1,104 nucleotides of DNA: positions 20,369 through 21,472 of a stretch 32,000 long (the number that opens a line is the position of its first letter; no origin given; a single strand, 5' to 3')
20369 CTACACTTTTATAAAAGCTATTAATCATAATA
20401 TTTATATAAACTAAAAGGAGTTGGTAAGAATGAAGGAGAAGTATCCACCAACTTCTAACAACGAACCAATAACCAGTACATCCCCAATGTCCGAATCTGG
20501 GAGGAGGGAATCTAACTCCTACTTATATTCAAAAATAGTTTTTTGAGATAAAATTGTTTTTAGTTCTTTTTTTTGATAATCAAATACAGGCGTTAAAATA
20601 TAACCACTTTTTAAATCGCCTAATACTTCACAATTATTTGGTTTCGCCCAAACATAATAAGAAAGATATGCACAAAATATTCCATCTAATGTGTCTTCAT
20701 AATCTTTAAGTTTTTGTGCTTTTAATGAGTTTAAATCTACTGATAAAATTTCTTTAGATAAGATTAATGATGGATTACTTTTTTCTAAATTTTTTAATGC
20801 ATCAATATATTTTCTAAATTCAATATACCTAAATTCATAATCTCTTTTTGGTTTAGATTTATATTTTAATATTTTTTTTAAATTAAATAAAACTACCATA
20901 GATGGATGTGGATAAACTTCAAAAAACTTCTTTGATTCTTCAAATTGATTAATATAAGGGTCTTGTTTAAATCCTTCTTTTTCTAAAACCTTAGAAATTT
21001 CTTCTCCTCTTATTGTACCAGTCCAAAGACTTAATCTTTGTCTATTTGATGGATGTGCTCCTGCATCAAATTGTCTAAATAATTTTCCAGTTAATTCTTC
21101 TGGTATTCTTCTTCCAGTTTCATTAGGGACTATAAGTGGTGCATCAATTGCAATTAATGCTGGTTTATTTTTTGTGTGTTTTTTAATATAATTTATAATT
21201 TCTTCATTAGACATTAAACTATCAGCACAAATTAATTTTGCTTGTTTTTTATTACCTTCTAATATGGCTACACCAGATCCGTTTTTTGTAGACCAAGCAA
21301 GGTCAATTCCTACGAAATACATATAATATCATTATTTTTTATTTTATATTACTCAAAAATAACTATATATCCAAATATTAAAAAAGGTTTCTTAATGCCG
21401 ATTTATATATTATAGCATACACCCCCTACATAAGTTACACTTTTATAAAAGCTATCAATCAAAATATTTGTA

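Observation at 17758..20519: Decayed copy of the tRNA-Tyr 3' end 2.7 kb downstream brackets a short ORF, a radical SAM/SPASM gene and tyrS: an att-like scar without an integrase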

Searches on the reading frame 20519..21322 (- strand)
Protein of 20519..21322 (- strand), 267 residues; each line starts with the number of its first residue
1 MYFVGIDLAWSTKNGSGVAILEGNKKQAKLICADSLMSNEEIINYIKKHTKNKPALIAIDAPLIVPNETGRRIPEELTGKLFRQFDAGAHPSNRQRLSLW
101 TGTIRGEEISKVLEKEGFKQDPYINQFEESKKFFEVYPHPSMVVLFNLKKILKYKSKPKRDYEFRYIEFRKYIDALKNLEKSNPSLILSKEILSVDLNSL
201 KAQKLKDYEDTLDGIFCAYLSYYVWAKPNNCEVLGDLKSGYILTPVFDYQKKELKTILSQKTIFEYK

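Call 11: search_protein_families(library=pfam, proteins=[window:20519-21322:-], max_evalue=0.01)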
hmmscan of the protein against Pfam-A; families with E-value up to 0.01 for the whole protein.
window:20519-21322:- (267 aa): 1 family
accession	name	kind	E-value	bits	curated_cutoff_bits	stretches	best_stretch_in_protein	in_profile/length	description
PF04250.19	DUF429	-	1.3e-16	61.5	23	1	5-225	1-201/214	Protein of unknown function (DUF429)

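Call 21: find_encoding_contigs(protein=window:20519-21322:-, flank=10000, max_places=10)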
Protein window:20519-21322:- (267 aa): 24 contigs read that carry it; 10 places shown.
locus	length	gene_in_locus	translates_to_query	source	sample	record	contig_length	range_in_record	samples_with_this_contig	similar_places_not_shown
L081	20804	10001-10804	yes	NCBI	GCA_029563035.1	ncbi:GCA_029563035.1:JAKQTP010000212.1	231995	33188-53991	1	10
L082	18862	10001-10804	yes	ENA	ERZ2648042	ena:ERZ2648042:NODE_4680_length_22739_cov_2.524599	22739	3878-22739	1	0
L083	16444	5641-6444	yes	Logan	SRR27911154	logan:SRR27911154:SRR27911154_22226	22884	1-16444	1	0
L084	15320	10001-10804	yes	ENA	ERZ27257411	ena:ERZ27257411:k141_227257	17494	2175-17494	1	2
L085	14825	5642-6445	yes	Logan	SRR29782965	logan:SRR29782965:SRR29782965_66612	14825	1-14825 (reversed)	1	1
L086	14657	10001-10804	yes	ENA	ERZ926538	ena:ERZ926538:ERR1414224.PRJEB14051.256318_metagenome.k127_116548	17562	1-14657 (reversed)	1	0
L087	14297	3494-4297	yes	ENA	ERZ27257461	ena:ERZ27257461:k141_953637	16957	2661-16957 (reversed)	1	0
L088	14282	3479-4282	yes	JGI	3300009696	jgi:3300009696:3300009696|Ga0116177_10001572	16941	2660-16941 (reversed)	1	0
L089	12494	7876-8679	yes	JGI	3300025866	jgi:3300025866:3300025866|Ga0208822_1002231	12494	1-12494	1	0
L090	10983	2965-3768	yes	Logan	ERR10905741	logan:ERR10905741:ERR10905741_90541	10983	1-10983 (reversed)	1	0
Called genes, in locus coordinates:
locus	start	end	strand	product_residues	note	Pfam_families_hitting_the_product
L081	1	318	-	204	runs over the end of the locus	PF13098:Thioredoxin_2 (faint)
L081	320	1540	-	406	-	PF00278:Orn_DAP_Arg_deC, PF02784:Orn_Arg_deC_N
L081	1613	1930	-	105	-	-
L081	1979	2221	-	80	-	-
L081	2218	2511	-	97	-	-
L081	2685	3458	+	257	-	PF00583:Acetyltransf_1 (weak), PF13673:Acetyltransf_10 (faint), PF13508:Acetyltransf_7 (weak)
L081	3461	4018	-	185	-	-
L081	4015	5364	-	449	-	PF04851:ResIII, PF00176:SNF2-rel_dom, PF00270:DEAD, PF00271:Helicase_C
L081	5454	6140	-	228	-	-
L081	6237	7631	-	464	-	PF00224:PK, PF03328:HpcH_HpaI (weak), PF02887:PK_C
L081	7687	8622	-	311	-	PF02661:Fic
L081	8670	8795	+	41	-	-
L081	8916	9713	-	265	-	-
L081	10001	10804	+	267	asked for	PF04250:DUF429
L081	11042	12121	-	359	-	PF00579:tRNA-synt_1b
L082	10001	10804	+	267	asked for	PF04250:DUF429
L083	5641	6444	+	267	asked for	PF04250:DUF429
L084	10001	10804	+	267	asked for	PF04250:DUF429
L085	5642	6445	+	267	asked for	PF04250:DUF429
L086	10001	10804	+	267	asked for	PF04250:DUF429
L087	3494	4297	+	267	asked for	PF04250:DUF429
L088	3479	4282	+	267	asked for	PF04250:DUF429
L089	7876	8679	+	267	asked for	PF04250:DUF429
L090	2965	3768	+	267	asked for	PF04250:DUF429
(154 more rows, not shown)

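Call 57: search_protein_families(library=ncbifam, proteins=[window:20519-21322:-], max_evalue=0.001)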
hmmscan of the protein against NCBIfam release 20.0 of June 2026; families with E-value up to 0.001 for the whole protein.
window:20519-21322:- (267 aa): 0 families
